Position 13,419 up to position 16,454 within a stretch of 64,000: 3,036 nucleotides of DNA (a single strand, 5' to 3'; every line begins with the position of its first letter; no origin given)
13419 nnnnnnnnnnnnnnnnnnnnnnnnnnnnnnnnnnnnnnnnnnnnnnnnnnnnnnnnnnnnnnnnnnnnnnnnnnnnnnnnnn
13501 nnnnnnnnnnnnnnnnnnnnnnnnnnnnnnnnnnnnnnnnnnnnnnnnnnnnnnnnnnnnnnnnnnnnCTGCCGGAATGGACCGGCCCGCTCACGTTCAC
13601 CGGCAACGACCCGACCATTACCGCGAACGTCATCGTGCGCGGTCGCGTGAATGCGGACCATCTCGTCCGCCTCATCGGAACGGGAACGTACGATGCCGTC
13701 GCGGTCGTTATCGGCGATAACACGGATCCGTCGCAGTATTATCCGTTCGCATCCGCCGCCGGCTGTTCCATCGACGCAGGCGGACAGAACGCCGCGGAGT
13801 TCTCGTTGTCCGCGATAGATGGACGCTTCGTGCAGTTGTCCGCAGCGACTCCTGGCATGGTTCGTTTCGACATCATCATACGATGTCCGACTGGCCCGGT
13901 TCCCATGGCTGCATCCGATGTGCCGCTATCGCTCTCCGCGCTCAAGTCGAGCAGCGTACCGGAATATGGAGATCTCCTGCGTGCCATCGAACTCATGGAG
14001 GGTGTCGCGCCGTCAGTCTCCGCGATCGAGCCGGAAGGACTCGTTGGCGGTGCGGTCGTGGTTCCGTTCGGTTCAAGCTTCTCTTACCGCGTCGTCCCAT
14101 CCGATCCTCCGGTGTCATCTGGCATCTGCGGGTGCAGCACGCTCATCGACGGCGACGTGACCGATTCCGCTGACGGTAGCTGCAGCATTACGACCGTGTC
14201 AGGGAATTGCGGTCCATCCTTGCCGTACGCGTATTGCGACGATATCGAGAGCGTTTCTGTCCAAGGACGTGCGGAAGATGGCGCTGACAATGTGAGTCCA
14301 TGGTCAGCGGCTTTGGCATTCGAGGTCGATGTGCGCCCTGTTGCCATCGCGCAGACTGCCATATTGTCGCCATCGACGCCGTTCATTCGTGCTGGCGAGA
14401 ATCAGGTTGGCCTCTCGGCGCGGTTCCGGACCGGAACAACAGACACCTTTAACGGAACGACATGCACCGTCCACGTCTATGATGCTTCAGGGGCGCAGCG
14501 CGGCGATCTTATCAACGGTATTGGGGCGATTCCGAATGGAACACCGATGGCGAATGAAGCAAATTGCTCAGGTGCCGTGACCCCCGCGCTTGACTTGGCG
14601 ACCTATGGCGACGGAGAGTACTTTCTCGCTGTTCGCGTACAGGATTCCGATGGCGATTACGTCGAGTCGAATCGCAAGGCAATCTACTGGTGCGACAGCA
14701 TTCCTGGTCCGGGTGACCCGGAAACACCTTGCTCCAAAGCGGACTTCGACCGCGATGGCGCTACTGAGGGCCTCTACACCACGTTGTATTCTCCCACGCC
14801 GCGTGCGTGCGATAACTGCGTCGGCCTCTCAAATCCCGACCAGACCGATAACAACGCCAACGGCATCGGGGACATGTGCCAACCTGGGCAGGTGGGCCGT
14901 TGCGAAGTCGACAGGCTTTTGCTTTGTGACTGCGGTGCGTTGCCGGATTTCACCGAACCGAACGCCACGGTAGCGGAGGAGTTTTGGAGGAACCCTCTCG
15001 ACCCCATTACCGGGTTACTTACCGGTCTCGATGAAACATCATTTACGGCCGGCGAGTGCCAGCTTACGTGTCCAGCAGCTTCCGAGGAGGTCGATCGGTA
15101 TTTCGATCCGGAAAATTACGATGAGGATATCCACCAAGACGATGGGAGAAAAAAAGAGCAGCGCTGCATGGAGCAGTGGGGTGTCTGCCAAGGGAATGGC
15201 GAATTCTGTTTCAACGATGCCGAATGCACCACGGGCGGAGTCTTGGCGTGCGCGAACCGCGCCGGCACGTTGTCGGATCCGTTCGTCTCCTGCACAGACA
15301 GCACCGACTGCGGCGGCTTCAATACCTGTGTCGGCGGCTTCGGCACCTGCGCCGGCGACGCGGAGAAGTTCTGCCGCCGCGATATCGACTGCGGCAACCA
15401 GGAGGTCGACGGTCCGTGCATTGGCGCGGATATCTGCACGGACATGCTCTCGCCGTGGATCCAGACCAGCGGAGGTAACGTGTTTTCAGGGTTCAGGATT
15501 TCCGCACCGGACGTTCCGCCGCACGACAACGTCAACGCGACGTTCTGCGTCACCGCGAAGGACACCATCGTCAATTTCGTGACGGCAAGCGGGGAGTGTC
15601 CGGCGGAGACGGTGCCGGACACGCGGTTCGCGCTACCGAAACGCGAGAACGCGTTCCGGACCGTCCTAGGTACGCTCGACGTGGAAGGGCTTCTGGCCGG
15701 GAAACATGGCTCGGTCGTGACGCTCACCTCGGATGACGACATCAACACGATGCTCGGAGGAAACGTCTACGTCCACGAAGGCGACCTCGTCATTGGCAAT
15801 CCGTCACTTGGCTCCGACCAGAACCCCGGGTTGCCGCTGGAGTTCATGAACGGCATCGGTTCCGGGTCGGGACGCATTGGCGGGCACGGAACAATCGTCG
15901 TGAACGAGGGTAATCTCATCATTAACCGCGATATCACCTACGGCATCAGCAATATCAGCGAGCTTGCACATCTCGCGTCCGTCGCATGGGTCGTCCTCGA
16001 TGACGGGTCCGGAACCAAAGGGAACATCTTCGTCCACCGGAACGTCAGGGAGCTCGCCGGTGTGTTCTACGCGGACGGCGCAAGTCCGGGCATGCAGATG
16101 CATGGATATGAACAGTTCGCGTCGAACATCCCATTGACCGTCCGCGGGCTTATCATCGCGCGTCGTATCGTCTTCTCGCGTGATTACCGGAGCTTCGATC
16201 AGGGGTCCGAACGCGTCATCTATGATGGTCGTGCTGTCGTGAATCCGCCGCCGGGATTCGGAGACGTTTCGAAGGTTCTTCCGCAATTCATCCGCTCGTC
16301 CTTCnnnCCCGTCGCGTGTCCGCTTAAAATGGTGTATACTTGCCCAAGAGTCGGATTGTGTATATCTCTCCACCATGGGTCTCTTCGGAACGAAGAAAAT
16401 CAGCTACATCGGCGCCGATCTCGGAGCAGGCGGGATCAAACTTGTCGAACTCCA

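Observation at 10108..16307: Translationally coupled giant Cys/Asp-rich surface protein pair immediately upstream of the type IV pilus operon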

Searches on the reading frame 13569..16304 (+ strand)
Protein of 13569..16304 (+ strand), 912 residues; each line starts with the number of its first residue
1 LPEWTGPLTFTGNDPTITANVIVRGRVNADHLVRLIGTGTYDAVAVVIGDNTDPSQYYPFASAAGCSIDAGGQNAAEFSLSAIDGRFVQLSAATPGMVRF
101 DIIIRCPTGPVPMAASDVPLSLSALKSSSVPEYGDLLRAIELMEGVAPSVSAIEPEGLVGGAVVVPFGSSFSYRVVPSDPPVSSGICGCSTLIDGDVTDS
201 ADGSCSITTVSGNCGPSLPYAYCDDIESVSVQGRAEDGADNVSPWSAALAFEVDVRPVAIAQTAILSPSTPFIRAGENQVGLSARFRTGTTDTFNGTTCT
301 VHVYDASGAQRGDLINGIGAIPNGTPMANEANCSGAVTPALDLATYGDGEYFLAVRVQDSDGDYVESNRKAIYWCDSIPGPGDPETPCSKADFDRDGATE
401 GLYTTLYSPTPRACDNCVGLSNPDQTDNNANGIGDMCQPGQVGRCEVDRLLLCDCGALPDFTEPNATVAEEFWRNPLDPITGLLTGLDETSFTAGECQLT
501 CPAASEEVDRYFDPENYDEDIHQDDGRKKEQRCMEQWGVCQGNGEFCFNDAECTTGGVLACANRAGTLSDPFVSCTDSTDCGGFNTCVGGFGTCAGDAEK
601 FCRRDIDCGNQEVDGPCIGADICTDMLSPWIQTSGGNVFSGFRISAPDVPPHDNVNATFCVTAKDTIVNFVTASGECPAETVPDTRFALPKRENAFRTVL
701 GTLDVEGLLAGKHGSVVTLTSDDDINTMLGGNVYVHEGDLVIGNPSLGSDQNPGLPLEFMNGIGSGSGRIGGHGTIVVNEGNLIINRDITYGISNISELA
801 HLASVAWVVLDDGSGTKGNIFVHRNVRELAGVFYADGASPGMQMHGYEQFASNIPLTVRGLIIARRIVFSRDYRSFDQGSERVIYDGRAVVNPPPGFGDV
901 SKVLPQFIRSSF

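Call 58: predict_structure(alignment_id=A2)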
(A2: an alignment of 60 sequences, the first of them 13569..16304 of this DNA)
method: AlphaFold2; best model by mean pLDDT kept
length: 912 residues; sequences in the alignment: 60
mean_pLDDT: 83.7   pTM: 0.58
mean pLDDT of the five models: 83.7, 80.7, 79.8, 78.3, 77.6
residues with pLDDT >= 90: 426; 70-90: 350; 50-70: 75; < 50: 61
segments of 3 or more residues with pLDDT < 50: 457-465, 469-496, 556-560, 566-574, 907-912
pLDDT, mean of each block of 10 residues (from residue 1): 88 89 93 95 96 96 93 90 97 91 95 93 93 95 92 93 92 91 89 90 87 66 88 93 95 94 91 83 94 87 92 63 77 86 83 93 94 90 91 91 88 91 86 84 87 65 46 44 39 52 82 87 88 85 81 58 49 55 57 80 69 76 79 86 87 81 89 82 79 74 89 95 92 97 76 85 88 96 95 90 95 92 92 91 80 86 90 80 88 87 53 32
secondary structure, 60 per line:
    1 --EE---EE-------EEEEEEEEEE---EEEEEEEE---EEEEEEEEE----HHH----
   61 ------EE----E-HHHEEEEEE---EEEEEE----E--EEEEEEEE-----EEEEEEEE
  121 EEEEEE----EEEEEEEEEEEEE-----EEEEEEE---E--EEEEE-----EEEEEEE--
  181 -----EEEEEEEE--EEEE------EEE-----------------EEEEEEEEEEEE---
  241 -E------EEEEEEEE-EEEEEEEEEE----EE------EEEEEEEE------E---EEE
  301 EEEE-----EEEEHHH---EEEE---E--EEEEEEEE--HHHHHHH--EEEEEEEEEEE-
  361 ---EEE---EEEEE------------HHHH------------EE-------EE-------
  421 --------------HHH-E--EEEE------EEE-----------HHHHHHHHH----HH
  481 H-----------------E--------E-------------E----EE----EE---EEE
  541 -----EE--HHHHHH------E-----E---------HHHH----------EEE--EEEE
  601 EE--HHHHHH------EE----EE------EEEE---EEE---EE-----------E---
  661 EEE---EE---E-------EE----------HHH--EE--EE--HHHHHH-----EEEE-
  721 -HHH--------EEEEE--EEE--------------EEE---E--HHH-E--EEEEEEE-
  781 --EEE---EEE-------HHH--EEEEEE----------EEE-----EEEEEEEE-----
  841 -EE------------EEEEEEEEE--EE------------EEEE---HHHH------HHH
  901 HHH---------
elements in order (helices of 4 or more, strands of 3 or more residues): E17-26 E30-37 E41-49 E78-83 E87-92 E100-107 E113-126 E131-143 E149-155 E162-166 E172-178 E186-193 E196-199 E206-208 E226-237 E249-256 E258-267 E280-287 E298-304 E310-313 E320-323 E330-337 H340-346 E349-359 E364-366 E370-374 H387-390 E442-445 E452-454 H466-474 E538-540 H550-555 H578-581 E592-594 E597-602 H605-610 E631-634 E638-640 E661-663 H705-710 E716-719 E733-737 E740-742 E757-759 E773-779 E783-785 E789-791 E804-809 E820-822 E828-835 E856-864 E881-884 H888-891 H898-903

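Call 85: fold_search(model_id=the predicted structure, library=pdb)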
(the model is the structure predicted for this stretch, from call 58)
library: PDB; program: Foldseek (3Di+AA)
matches with E <= 10: 1863; with E <= 0.001: 208
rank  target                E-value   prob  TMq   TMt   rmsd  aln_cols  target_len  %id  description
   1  2yn3_C                3.5e-09  1.00  0.12  0.29  15.9       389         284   13  Structural insight into the giant calcium-binding adhesin SiiE: implications for the adhesion of Salmonella enterica t (released 2013-04-03)
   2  6za2_A                5.8e-09  1.00  0.09  0.08  29.6       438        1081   14  Crystal structure of dimeric latent PorU from Porphyromonas gingivalis (released 2021-09-29)
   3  7jwb_D                1.6e-08  1.00  0.12  0.22  26.2       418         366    9  SARS CoV2 Spike ectodomain with engineered trimerized VH binder (released 2020-10-07)
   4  6za2_B                2.8e-08  1.00  0.10  0.09  29.9       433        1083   12  Crystal structure of dimeric latent PorU from Porphyromonas gingivalis (released 2021-09-29)
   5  8uh2_A                7.6e-08  1.00  0.11  0.14  16.6       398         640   11  Complex of C3b with the inhibitor albicin (released 2024-05-08)
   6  5irb_A                9.3e-08  1.00  0.12  0.26  16.2       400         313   13  Structural insight into host cell surface retention of a 1.5-MDa bacterial ice-binding adhesin (released 2017-07-19)
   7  2yn5_B                1.0e-07  1.00  0.12  0.28  15.2       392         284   14  Structural insight into the giant calcium-binding adhesin SiiE: implications for the adhesion of Salmonella enterica t (released 2013-04-03)
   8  2yn3_A                1.1e-07  1.00  0.11  0.28  16.3       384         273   14  Structural insight into the giant calcium-binding adhesin SiiE: implications for the adhesion of Salmonella enterica t (released 2013-04-03)
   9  8s3o_A                1.1e-07  1.00  0.13  0.10  15.2       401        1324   10  Structure of native human CD109 (released 2025-03-05)
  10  6xi3                  1.3e-07  1.00  0.13  0.23  15.1       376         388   12  Crystal structure of tetra-tandem repeat in extending region of large adhesion protein (released 2020-10-14)
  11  6zdx_B                2.1e-07  1.00  0.09  0.18  19.6       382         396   12  RIFIN variable region bound to LILRB1 ectodomain (released 2020-07-22)
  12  2yn5_A                3.0e-07  1.00  0.12  0.28  15.6       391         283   14  Structural insight into the giant calcium-binding adhesin SiiE: implications for the adhesion of Salmonella enterica t (released 2013-04-03)
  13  9qk2_F                6.0e-07  1.00  0.13  0.17  15.1       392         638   10  Structure of the Complement classical and lectin pathway C3 convertase in complex with substrate C3 (released 2025-12-24)
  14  9fx3_A                7.0e-07  1.00  0.13  0.11  16.0       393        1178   10  Structure of active human CD109 (released 2025-03-19)
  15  3rkp_B                8.1e-07  1.00  0.11  0.25  15.2       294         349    7  Crystal structure of BcpA*(D312A), the major pilin subunit of Bacillus cereus (released 2012-05-30)
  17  5irb_B                9.4e-07  1.00  0.13  0.28  15.2       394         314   12  Structural insight into host cell surface retention of a 1.5-MDa bacterial ice-binding adhesin (released 2017-07-19)
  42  2yn3_B                8.6e-06  1.00  0.12  0.32  15.4       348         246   14  Structural insight into the giant calcium-binding adhesin SiiE: implications for the adhesion of Salmonella enterica t (released 2013-04-03)
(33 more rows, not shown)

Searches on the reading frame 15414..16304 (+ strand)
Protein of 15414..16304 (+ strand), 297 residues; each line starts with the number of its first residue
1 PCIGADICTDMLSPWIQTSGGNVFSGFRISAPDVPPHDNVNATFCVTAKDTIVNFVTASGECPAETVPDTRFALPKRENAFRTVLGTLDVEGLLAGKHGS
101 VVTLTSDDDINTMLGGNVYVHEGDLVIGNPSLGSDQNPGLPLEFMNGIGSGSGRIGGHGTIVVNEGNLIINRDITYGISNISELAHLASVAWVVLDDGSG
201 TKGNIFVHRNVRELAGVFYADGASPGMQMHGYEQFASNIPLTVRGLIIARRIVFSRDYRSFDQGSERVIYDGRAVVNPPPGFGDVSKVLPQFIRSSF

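Call 64: search_protein_representatives(protein=window:15414-16304:+)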
Query: 297 residues. Proteins with E-value up to 0.001 (for the whole library): 588; up to 1e-10: 368; up to 1e-30: 44. The best 150 are listed.
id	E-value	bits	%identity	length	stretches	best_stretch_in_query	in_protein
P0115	2.7e-138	476.6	69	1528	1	1-297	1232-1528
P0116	2.0e-84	299.7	55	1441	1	1-297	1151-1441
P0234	1.0e-70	254.7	50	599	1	1-292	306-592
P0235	7.3e-60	219.1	45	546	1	2-295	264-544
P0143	5.0e-58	213.0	43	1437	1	1-292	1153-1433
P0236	2.6e-56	207.4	41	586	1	1-294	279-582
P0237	5.2e-56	206.4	45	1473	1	1-292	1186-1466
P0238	2.6e-55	204.2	45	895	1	2-292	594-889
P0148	4.1e-55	203.5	46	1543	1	2-292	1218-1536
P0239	1.3e-53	198.6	43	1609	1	2-292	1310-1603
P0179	5.2e-52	193.3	43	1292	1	2-292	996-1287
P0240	1.6e-51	191.7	45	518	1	2-295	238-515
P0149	2.5e-50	187.8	43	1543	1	2-295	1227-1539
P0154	3.3e-49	184.1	45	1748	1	2-292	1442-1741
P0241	1.5e-47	178.7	41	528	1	11-292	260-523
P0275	4.7e-28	114.6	34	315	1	9-295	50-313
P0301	2.9e-23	98.9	37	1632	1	11-293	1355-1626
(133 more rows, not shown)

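Call 74: find_related_loci(query=A4, collection=genome_contigs, flank=6000)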
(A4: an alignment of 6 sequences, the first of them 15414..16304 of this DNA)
Query A4 (297 aa) in genome_contigs; peptide patterns used: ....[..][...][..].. (x = any residue, [..] = any of these).
28 stretches matched a pattern; 21 encode a relative of the query (tblastn E <= 1e-3); 21 distinct loci.
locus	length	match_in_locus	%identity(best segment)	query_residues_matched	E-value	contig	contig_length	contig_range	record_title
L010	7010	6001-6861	47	1-292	1e-78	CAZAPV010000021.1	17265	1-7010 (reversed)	MAG TPA_asm: uncultured Gammaproteobacteria bacterium isolate SRP193066_co2_451 genome assembly, contig: NODE_1760_lengt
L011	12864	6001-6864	44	1-296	1e-72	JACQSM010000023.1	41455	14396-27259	MAG: Candidatus Uhrbacteria bacterium isolate NC_groundwater_1385_Ag_S-0.2um_61_26 S_p2_S4_coassembly_k141_706433, whole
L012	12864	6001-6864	44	2-296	3e-70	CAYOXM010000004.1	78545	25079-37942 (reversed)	MAG TPA_asm: uncultured Gammaproteobacteria bacterium isolate SRP237561_co1_396 genome assembly, contig: NODE_408_length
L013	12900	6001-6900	44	2-292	2e-70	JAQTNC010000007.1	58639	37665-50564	MAG: Patescibacteria group bacterium isolate STA_55 NODE_1026_length_58639_cov_6.745368_Sandtown_A, whole genome shotgun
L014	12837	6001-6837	45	1-290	2e-68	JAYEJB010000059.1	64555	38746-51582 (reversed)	MAG: Patescibacteria group bacterium isolate MAG175 MAG175_59, whole genome shotgun sequence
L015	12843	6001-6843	44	2-292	2e-67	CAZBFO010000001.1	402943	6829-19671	MAG TPA_asm: uncultured Gammaproteobacteria bacterium isolate binchicken_co185_196 genome assembly, contig: NODE_18_leng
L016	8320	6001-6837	41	2-292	7e-67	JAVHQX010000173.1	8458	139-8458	MAG: Patescibacteria group bacterium isolate WB02no13_65_8 NODE_4952_length_8458_cov_4.703082, whole genome shotgun sequ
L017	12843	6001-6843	39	1-292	1e-62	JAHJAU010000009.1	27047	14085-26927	MAG: Patescibacteria group bacterium isolate Modern_marine.mb.227 Modern_marine.mb.227_k141_203703, whole genome shotgun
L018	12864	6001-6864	39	1-290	2e-60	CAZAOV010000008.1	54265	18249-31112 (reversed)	MAG TPA_asm: uncultured Gammaproteobacteria bacterium isolate SRP141376_co3_225 genome assembly, contig: NODE_1414_lengt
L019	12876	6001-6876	41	2-292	3e-59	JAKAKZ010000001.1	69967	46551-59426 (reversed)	MAG: bacterium isolate WY5.bin104 NODE_579_length_69967_cov_1.736111, whole genome shotgun sequence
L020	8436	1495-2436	39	2-296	5e-59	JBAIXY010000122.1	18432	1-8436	MAG: Vicinamibacterales bacterium isolate bin_279 c_000019667985, whole genome shotgun sequence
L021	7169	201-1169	41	2-292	2e-57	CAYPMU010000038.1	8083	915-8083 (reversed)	MAG TPA_asm: uncultured Gammaproteobacteria bacterium isolate SRP319275_co4_91 genome assembly, contig: NODE_6256_length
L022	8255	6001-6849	40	2-292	2e-50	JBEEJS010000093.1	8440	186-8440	MAG: Candidatus Parcubacteria bacterium isolate cobbmillcreek_2019_sw_WHONDRS-S19S_0090_B_bin.14 scaffold_1495197, whole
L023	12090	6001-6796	40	2-290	2e-56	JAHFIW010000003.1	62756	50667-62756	MAG: bacterium isolate nzgw371 NODE_528_length_62757_cov_3.918018, whole genome shotgun sequence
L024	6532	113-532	52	152-292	2e-39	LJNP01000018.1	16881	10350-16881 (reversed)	MAG: Parcubacteria bacterium SG8_24 WOR_8-12_2883, whole genome shotgun sequence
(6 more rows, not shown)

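Call 90: search_solved_structures(query=A3, max_evalue=10, show_alignments=2)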
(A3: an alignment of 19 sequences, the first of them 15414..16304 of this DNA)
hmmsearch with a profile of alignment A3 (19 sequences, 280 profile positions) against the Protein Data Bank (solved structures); distinct sequences matched with E-value up to 10: 0.

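Call 93: find_encoding_contigs(protein=P0301, flank=8000, max_places=1)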
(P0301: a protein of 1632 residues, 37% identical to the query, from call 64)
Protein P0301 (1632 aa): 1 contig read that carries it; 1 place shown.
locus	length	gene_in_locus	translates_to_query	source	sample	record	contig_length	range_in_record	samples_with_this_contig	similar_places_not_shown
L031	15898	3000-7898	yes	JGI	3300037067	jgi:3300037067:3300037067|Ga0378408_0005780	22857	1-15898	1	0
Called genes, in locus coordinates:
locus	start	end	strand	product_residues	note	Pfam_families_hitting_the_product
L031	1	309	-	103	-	?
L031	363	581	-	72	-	-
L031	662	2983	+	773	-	PF23754:Beta-prop_IP5PC_F (weak)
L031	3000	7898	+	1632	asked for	PF13385:Laminin_G_3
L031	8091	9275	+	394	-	PF11104:PilM_2, PF14450:FtsA, PF06723:MreB_Mbl (weak)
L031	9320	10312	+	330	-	-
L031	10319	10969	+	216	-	PF04350:PilO (faint)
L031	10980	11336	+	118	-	-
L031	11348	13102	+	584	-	PF05157:MshEN, PF00437:T2SSE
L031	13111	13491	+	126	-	PF00072:Response_reg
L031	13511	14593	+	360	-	PF00437:T2SSE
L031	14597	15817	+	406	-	PF28597:T2SSF_N, PF00482:T2SSF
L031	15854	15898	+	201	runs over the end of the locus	PF07963:N_methyl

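Call 94: find_encoding_contigs(protein=P0275, flank=8000, max_places=2)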
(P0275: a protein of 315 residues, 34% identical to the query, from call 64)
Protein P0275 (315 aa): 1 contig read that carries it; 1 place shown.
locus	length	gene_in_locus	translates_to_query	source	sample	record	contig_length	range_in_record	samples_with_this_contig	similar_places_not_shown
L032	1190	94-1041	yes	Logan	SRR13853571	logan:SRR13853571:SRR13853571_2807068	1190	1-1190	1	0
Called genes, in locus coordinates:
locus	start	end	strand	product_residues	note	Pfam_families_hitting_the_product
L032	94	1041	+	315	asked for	-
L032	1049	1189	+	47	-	?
